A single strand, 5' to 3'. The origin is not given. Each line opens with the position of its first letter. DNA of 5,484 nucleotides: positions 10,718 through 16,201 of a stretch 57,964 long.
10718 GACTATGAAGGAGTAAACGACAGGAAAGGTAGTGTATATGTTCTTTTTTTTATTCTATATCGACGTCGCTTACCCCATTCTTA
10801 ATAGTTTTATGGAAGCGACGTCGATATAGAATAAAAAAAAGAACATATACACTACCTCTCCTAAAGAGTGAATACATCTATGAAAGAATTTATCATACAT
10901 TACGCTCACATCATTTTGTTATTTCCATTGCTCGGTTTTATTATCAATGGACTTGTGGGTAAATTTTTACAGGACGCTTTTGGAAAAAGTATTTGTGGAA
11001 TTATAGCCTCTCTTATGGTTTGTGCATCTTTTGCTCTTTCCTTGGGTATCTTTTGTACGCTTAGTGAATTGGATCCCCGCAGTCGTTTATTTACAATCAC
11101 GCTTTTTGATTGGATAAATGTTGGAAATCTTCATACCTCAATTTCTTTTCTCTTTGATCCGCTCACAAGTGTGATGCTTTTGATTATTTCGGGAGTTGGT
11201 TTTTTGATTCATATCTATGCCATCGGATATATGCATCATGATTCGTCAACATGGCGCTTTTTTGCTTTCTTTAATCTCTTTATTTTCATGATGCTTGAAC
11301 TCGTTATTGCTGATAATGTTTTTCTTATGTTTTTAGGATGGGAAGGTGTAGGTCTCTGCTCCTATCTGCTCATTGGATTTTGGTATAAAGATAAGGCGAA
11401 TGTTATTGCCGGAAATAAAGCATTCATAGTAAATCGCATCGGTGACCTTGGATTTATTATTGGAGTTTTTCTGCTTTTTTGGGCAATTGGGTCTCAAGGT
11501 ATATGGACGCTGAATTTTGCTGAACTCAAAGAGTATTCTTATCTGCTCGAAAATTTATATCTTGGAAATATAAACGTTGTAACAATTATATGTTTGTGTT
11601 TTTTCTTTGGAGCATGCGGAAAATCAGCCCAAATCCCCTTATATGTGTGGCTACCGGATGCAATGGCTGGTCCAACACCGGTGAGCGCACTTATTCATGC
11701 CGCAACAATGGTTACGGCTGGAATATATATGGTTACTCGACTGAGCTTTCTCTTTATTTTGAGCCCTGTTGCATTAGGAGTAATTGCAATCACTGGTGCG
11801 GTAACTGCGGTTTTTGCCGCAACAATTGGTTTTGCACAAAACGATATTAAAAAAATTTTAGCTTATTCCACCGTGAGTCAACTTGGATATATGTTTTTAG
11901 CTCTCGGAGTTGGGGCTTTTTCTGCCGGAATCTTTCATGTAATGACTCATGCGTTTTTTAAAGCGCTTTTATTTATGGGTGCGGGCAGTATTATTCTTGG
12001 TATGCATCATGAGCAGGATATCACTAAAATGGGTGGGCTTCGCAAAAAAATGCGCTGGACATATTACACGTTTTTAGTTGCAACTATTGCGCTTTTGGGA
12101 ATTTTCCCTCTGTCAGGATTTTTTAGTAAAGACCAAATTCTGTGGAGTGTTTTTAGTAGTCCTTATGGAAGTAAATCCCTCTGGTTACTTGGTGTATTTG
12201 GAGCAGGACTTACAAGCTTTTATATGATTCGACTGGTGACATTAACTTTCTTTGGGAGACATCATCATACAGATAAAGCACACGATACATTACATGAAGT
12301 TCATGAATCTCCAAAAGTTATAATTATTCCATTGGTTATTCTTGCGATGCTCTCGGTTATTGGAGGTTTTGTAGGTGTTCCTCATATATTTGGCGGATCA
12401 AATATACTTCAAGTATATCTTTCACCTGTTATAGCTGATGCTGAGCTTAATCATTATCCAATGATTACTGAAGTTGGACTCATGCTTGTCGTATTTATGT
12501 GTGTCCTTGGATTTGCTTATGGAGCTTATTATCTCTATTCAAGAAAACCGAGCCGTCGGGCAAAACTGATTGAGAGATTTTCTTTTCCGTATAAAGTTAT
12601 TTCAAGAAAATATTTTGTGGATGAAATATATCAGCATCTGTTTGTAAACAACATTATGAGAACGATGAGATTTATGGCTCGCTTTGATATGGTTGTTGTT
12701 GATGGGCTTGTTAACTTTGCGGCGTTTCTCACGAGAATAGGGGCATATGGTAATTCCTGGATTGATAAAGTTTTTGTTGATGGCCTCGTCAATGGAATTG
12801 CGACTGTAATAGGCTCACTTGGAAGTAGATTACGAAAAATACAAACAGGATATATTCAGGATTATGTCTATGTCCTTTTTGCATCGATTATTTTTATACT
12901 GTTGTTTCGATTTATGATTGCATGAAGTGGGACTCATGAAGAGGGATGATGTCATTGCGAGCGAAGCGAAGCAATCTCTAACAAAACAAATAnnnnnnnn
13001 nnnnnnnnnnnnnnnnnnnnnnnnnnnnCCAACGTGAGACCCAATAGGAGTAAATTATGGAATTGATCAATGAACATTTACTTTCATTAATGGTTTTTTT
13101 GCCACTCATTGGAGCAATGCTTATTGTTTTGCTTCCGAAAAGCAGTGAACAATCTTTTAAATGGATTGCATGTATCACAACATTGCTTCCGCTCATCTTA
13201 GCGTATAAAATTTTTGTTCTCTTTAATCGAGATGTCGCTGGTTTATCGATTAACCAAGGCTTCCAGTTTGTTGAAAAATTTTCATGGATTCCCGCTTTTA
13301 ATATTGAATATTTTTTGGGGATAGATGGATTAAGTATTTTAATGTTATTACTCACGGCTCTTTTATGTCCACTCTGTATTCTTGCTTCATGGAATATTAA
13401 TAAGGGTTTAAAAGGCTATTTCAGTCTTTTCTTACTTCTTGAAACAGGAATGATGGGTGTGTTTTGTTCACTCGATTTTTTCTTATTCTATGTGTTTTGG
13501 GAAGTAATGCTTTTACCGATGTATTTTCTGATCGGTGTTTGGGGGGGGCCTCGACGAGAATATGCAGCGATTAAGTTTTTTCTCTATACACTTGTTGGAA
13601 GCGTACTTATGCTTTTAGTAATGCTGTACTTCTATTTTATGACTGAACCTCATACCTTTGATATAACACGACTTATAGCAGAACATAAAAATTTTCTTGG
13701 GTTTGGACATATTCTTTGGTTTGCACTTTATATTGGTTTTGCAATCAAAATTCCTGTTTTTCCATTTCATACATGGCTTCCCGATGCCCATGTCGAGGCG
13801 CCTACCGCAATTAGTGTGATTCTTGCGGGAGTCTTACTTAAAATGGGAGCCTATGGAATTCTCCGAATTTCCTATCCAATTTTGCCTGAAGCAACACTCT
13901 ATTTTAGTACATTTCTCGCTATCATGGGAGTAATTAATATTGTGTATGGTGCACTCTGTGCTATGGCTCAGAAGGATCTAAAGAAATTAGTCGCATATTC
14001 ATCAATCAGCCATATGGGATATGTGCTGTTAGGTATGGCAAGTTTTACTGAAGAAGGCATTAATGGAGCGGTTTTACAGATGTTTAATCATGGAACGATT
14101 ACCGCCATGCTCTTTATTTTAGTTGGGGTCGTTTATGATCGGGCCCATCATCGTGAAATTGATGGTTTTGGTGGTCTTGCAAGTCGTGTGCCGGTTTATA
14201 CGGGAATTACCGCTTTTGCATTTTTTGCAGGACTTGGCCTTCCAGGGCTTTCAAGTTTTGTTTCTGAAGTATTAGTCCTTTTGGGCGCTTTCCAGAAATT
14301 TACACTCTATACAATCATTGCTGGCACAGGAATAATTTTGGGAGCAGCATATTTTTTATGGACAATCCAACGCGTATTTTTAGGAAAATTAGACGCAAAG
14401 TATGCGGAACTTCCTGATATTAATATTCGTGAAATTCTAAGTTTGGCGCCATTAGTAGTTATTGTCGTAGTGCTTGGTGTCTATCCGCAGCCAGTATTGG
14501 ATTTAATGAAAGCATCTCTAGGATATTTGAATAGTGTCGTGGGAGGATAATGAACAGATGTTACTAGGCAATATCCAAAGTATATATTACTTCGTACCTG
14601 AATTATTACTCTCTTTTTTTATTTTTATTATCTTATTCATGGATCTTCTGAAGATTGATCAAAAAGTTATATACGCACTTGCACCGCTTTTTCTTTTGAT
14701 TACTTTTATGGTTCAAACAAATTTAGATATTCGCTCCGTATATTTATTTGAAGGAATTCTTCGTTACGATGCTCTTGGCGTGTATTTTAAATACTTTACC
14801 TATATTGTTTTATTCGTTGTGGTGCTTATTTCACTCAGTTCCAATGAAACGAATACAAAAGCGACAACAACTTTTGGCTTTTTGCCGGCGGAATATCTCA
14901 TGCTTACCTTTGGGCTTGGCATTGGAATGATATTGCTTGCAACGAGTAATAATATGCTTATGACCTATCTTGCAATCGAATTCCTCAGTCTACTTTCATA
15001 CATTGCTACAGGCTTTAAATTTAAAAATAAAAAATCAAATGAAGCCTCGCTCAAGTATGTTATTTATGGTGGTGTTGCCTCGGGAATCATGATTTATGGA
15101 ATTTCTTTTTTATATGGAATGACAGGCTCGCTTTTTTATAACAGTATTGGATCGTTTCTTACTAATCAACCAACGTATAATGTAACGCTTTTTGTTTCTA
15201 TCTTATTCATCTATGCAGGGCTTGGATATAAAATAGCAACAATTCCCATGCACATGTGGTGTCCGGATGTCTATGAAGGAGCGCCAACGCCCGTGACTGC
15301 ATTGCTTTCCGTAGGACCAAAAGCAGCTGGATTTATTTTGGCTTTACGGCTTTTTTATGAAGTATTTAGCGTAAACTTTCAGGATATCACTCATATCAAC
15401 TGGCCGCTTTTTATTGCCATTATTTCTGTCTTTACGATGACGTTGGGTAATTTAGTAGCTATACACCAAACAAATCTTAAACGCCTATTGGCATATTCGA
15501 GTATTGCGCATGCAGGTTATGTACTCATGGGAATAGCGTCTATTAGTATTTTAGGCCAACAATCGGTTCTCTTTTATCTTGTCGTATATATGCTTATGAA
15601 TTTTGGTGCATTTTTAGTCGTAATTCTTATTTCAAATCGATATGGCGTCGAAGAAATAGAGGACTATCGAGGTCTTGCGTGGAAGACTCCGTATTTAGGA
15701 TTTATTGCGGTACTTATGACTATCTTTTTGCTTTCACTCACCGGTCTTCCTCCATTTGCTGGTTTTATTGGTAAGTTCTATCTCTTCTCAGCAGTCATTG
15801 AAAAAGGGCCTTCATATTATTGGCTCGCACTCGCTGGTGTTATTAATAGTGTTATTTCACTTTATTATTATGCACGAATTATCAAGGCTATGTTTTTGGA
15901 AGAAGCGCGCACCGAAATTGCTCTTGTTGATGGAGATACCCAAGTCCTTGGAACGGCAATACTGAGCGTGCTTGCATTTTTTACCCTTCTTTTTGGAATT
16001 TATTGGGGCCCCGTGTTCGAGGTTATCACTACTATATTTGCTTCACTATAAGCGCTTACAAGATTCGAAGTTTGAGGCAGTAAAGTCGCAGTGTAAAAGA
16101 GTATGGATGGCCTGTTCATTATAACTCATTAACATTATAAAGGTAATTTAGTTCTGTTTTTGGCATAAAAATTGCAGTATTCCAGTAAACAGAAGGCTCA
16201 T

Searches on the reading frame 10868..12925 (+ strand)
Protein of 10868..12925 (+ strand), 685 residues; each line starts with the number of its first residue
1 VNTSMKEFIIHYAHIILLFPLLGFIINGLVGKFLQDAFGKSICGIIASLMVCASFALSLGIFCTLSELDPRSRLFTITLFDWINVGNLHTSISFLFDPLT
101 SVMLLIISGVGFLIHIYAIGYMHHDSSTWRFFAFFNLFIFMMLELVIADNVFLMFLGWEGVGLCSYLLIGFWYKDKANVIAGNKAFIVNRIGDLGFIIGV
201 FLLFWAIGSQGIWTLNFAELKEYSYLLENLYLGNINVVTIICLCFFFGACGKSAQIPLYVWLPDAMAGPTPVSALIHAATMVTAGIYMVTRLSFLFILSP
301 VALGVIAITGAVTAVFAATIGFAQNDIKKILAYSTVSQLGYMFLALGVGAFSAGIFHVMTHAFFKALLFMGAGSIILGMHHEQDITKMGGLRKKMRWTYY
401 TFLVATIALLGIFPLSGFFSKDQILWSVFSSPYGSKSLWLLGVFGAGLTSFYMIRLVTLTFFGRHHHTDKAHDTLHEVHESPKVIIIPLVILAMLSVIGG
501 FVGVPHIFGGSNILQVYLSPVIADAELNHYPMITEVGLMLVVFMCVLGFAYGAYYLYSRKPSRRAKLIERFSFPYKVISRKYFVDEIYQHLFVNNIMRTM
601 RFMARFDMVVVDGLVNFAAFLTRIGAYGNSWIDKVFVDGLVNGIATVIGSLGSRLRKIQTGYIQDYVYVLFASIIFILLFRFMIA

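Call 42: search_protein_families(library=ncbifam, proteins=[window:10868-12925:+], max_evalue=1e-10)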
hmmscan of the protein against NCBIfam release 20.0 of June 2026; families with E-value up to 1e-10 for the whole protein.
window:10868-12925:+ (685 aa): 65 families (the best 25 are shown)
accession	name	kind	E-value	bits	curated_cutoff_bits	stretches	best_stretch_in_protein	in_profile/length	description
TIGR01974.1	NDH_I_L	subfamily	1.1e-215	718.3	407.5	1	13-619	3-593/630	NADH-quinone oxidoreductase subunit L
NF005141.0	PRK06590.1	equivalog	4.9e-213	709.5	556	1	12-681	4-609/615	NADH-quinone oxidoreductase subunit L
NF005626.0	PRK07376.1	equivalog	2.6e-151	505.2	963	2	7-470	2-463/675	NAD(P)H-quinone oxidoreductase subunit 5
NF040617.1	F420_dehyd_FpoL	exception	5.7e-124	415.3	1050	1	12-620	5-627/669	F420H2 dehydrogenase subunit FpoL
NF005633.0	PRK07390.1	subfamily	8.1e-92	308.7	676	1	5-625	1-576/613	NAD(P)H-quinone oxidoreductase subunit F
TIGR01960.1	ndhF3_CO2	subfamily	1.2e-86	291.5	588.7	1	5-625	1-576/606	NAD(P)H dehydrogenase, subunit NdhF3 family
NF009287.0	PRK12647.1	equivalog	2.3e-86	291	937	1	77-571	57-528/773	putative monovalent cation/H+ antiporter subunit A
NF009288.0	PRK12648.1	equivalog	2.6e-81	274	1104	1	15-592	5-556/954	monovalent cation/H+ antiporter subunit A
NF009289.0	PRK12649.1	equivalog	1.6e-78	264.9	1117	1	16-589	7-564/789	putative monovalent cation/H+ antiporter subunit A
NF005097.0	PRK06525.1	equivalog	2.3e-77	260.7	430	1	26-506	14-478/480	hydrogenase 4 subunit D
NF009284.0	PRK12644.1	equivalog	8.6e-77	259.1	962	1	79-565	57-528/975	Na+/H+ antiporter subunit A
NF009290.0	PRK12650.1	equivalog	1.2e-70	238.6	980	1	68-548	51-513/966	DUF4040 family protein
TIGR00940.1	2a6301s01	subfamily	1.6e-69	235.1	920.45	1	81-555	60-538/793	monovalent cation:proton antiporter subunit A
NF009285.0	PRK12645.1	equivalog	2.1e-69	234.7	1028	1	74-511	56-499/804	Na+/H+ antiporter subunit A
NF005086.0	PRK06521.1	equivalog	8.9e-66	222.7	667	1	21-680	12-666/669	hydrogenase 4 subunit B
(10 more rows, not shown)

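Call 52: list_cluster_members(proteins=[window:10868-12925:+, window:13057-14550:+, window:26515-28677:-, window:43936-45297:+, window:48894-49661:+, window:56173-57741:+])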
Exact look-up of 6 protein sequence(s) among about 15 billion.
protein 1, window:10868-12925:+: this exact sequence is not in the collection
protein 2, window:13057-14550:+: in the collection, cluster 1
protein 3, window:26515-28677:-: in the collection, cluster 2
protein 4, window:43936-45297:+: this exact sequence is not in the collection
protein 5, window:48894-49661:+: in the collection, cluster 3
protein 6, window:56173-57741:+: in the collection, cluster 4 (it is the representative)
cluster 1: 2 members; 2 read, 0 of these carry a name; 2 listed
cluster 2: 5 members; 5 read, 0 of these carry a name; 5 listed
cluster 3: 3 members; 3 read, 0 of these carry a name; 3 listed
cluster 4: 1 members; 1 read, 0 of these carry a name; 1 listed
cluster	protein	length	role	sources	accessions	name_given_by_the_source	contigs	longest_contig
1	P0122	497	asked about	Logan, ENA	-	-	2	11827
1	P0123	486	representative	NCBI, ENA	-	-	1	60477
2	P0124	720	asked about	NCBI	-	-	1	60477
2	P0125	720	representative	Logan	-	-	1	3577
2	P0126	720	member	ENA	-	-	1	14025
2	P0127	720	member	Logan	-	-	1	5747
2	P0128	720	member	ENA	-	-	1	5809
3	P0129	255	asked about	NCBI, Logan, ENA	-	-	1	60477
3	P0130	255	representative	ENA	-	-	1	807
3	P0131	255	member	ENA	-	-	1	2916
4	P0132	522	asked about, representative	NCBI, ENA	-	-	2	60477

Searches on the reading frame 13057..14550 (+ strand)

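Call 42: search_protein_families(library=ncbifam, proteins=[window:13057-14550:+], max_evalue=1e-10)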
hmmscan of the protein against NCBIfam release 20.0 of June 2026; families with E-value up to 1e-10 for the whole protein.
window:13057-14550:+ (497 aa): 72 families (the best 25 are shown)
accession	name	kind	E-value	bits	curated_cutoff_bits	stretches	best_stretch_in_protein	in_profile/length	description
TIGR01972.1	NDH_I_M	subfamily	2e-190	633.6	263.8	1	9-493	1-484/486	NADH-quinone oxidoreductase subunit M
NF004499.0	PRK05846.1-3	equivalog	3.4e-160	534.1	585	1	5-490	3-483/502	NADH-quinone oxidoreductase subunit M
NF004501.0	PRK05846.1-5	subfamily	1.5e-146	489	598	1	5-492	3-484/492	NADH-quinone oxidoreductase subunit M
NF004500.0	PRK05846.1-4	equivalog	1.3e-145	486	550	1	6-487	4-498/525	NADH-quinone oxidoreductase subunit M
NF004505.0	PRK05846.2-5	equivalog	5.9e-140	467.4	700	1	6-491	2-481/508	NADH-quinone oxidoreductase subunit M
NF009212.0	PRK12561.1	subfamily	5.9e-133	444.4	645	1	7-492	7-496/531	NAD(P)H-quinone oxidoreductase subunit 4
NF004506.0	PRK05846.2-6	equivalog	3e-130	435.8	789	1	7-489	5-487/493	NADH-quinone oxidoreductase subunit M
NF004498.0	PRK05846.1-1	equivalog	2.3e-123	412.7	614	1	8-489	2-494/509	NADH-quinone oxidoreductase subunit M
NF005060.0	PRK06473.1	equivalog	7.4e-121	404.3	747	1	8-489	1-479/500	NADH-quinone oxidoreductase subunit M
NF002713.0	PRK02546.1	subfamily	3.9e-117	391.9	827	1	8-491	10-498/533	NAD(P)H-quinone oxidoreductase subunit 4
NF005611.0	PRK07363.1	equivalog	3.2e-110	369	764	1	8-484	1-474/501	NADH-quinone oxidoreductase subunit M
NF004504.0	PRK05846.2-3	equivalog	5.7e-107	358.8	785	1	8-486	11-488/499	NADH-quinone oxidoreductase subunit M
NF004502.0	PRK05846.2-1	equivalog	2.9e-98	329.8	791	1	5-488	2-494/500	NADH-quinone oxidoreductase subunit M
NF004503.0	PRK05846.2-2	subfamily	4.4e-79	267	720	1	11-485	4-483/490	NADH-quinone oxidoreductase subunit M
NF006419.0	PRK08668.1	equivalog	1.1e-63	216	617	1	9-485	4-475/613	NADH dehydrogenase subunit M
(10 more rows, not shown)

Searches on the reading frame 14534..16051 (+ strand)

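Call 42: search_protein_families(library=ncbifam, proteins=[window:14534-16051:+], max_evalue=1e-10)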
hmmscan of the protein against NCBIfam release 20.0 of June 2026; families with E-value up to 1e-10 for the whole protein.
window:14534-16051:+ (505 aa): 67 families (the best 25 are shown)
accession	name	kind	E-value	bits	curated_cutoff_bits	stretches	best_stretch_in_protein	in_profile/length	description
TIGR01770.1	NDH_I_N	subfamily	2e-112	376.6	332.6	1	19-490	3-467/472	NADH-quinone oxidoreductase subunit NuoN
NF004440.0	PRK05777.1-3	equivalog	4.8e-105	352.2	519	1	15-492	6-463/477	NADH-quinone oxidoreductase subunit NuoN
NF004442.0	PRK05777.1-5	equivalog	6.9e-103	345.2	523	1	15-502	6-478/483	NADH-quinone oxidoreductase subunit NuoN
NF002701.0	PRK02504.1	equivalog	4.6e-99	332.2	569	1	20-464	15-444/513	NAD(P)H-quinone oxidoreductase subunit N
NF004446.0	PRK05777.2-4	equivalog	4.6e-93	313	590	1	19-499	13-492/502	NADH-quinone oxidoreductase subunit NuoN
NF004441.0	PRK05777.1-4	equivalog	4.7e-89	299.4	477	1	120-500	146-518/524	NADH-quinone oxidoreductase subunit NuoN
NF004443.0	PRK05777.2-1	equivalog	4.3e-77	260.4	626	1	18-461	12-454/506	NADH-quinone oxidoreductase subunit NuoN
NF004445.0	PRK05777.2-3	equivalog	2e-75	254.6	408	1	15-486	5-462/475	NADH-quinone oxidoreductase subunit NuoN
NF004439.0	PRK05777.1-1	equivalog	1.4e-72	245.2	531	1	92-500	74-480/485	NADH-quinone oxidoreductase subunit NuoN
NF004444.0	PRK05777.2-2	equivalog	2.3e-68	231.5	496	1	16-500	13-489/496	NADH-quinone oxidoreductase subunit NuoN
NF004447.0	PRK05777.2-5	equivalog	3.3e-55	188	547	1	21-464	5-432/458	NADH-quinone oxidoreductase subunit NuoN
NF006419.0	PRK08668.1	equivalog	4.4e-54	184.3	617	1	24-503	12-479/613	NADH dehydrogenase subunit M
NF006240.0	PRK08376.1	subfamily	4.2e-45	154.6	662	1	30-494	46-495/521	putative monovalent cation/H+ antiporter subunit D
NF006241.0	PRK08377.1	equivalog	2.1e-43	149.1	645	1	82-500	73-472/494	NADH dehydrogenase subunit N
NF009308.0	PRK12665.1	equivalog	3.9e-43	147.8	585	1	79-459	79-443/531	Na+/H+ antiporter subunit D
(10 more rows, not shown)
